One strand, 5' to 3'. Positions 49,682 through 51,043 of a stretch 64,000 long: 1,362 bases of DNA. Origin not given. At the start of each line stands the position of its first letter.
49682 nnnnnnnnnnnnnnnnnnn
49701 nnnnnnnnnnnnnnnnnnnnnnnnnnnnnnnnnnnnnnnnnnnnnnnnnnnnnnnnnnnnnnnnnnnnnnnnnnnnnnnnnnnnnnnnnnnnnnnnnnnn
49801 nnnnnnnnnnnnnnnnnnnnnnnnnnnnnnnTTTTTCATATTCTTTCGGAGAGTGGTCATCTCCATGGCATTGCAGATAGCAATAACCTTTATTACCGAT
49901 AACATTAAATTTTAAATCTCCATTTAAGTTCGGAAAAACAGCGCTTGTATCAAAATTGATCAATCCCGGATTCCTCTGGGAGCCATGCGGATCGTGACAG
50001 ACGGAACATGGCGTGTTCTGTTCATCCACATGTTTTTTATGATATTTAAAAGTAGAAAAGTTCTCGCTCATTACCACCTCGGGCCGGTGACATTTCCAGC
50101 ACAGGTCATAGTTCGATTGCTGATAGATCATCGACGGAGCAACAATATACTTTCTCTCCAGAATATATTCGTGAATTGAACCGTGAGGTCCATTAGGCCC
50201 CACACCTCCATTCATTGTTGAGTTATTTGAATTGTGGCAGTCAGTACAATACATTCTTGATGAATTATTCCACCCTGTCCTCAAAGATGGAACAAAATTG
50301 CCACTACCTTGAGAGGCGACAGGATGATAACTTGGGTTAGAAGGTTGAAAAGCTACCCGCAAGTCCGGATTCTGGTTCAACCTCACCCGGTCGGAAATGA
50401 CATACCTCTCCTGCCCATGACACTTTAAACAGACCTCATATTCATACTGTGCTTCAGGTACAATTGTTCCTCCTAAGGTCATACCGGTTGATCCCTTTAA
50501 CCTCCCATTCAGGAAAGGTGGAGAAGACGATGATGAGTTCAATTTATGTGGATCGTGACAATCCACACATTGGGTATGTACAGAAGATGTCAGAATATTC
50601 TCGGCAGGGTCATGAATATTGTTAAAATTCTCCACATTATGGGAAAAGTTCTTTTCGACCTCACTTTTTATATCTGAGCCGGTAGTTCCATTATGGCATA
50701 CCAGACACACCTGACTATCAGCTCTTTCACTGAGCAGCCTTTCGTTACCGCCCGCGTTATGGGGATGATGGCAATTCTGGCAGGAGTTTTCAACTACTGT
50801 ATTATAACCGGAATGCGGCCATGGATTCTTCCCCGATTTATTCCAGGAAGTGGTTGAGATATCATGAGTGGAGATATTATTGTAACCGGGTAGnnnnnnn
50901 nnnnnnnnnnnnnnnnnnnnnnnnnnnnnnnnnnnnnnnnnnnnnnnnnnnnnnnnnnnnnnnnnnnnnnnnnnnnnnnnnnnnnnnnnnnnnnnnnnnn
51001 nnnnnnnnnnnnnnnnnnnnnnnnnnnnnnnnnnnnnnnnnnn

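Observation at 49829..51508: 12-heme cytochrome that begins with a paralogous OmcE module: possible filament base or adaptor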

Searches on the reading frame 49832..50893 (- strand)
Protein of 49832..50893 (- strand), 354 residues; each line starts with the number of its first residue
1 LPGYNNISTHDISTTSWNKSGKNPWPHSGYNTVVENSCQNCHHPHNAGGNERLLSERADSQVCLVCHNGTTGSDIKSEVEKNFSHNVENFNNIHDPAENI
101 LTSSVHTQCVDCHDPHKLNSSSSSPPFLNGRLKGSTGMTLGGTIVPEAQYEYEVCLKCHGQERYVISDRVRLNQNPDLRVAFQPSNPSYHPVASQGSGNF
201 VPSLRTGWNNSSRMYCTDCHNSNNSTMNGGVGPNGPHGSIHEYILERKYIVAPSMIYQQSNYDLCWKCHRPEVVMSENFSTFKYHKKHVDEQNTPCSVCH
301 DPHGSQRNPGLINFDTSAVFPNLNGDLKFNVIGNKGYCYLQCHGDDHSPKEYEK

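Call 73: predict_structure(alignment_id=A3)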
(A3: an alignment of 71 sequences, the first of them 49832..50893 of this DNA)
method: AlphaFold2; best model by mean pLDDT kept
length: 354 residues; sequences in the alignment: 71
mean_pLDDT: 89.2   pTM: 0.89
mean pLDDT of the five models: 89.2, 88.6, 88.5, 85.3, 83.6
residues with pLDDT >= 90: 227; 70-90: 108; 50-70: 19; < 50: 0
segments of 3 or more residues with pLDDT < 50: none
pLDDT, mean of each block of 10 residues (from residue 1): 76 92 87 86 67 74 91 94 91 75 88 91 96 95 96 95 74 89 90 88 94 96 95 96 96 90 96 90 90 93 86 93 95 90 93 75
secondary structure, 60 per line:
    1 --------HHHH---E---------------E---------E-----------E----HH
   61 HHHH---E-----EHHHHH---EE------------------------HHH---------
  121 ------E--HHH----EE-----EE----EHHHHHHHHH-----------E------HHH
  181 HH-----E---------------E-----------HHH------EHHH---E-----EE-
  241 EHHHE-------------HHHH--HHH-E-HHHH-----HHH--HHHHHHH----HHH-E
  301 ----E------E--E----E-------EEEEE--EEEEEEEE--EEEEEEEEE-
elements in order: H9-12 H59-64 H75-79 H151-159 H178-182 H259-262 H271-274 H285-291 E328-332 E335-342 E345-353

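Call 75: fold_search(model_id=the predicted structure, library=pdb)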
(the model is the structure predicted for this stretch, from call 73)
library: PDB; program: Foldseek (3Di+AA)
matches with E <= 10: 58; with E <= 0.001: 0
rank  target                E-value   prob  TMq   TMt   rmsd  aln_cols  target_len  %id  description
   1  6bz0_D                3.2e+00  0.16  0.07  0.05   2.2        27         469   18  1.83 Angstrom Resolution Crystal Structure of Dihydrolipoyl Dehydrogenase from Acinetobacter baumannii in Complex with (released 2018-01-03)
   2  6bz0_A                3.2e+00  0.07  0.09  0.07   9.7        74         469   12  1.83 Angstrom Resolution Crystal Structure of Dihydrolipoyl Dehydrogenase from Acinetobacter baumannii in Complex with (released 2018-01-03)
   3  6bz0_C                3.4e+00  0.15  0.07  0.05   2.3        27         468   18  1.83 Angstrom Resolution Crystal Structure of Dihydrolipoyl Dehydrogenase from Acinetobacter baumannii in Complex with (released 2018-01-03)
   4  2o30_B                3.4e+00  0.03  0.06  0.18   6.0        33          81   21  Nuclear movement protein from E. cuniculi GB-M1 (released 2007-01-02)
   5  6vis_A                3.6e+00  0.13  0.06  0.15   3.1        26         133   23  The Crystal Structure of Domain-Swapped Trimer Q108K:K40D:T53A:R58L:Q38F:Q4F:V62E Variant of HCRBPII (released 2020-09-09)
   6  2a8x_A                4.3e+00  0.11  0.08  0.06   3.0        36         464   11  Crystal Structure of Lipoamide Dehydrogenase from Mycobacterium tuberculosis (released 2005-08-16)
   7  3rnu_A                4.3e+00  0.03  0.06  0.09   4.6        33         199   30  Structural Basis of Cytosolic DNA Sensing by Innate Immune Receptors (released 2012-04-25)
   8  3k2z_A                4.6e+00  0.07  0.06  0.11   8.3        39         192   13  Crystal structure of a LexA protein from Thermotoga maritima (released 2010-10-06)
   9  3pep                  4.6e+00  0.02  0.05  0.06   8.6        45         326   16  REVISED 2.3 ANGSTROMS STRUCTURE OF PORCINE PEPSIN. EVIDENCE FOR A FLEXIBLE SUBDOMAIN (released 1990-04-15)
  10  9a5h_A                5.6e+00  0.04  0.07  0.05   3.3        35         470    6  Integrative model of DLDH1-ODP2 by crosslinking MS and deep learning (released 2024-09-18)
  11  3dm1_E                5.6e+00  0.03  0.07  0.29   3.5        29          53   21  Crystal structure of the complex of human chromobox homolog 3 (CBX3) with peptide (released 2008-08-19)
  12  3rlo                  5.6e+00  0.03  0.06  0.10   4.3        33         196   30  Structural Basis of Cytosolic DNA Recognition by Innate Receptors (released 2012-04-25)
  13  4i3d_A                5.6e+00  0.02  0.06  0.13  11.3        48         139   14  Crystal structure of fluorescent protein UnaG N57A mutant (released 2013-06-19)
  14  8ilc                  5.9e+00  0.06  0.07  0.09   5.0        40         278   15  Crystal structure of Se-Met CoV-Y domain of Nsp3 in SARS-CoV-2 (released 2023-05-24)
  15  8jx9_A                5.9e+00  0.03  0.04  0.04   7.5        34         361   12  rat megalin bodyA (released 2024-06-19)
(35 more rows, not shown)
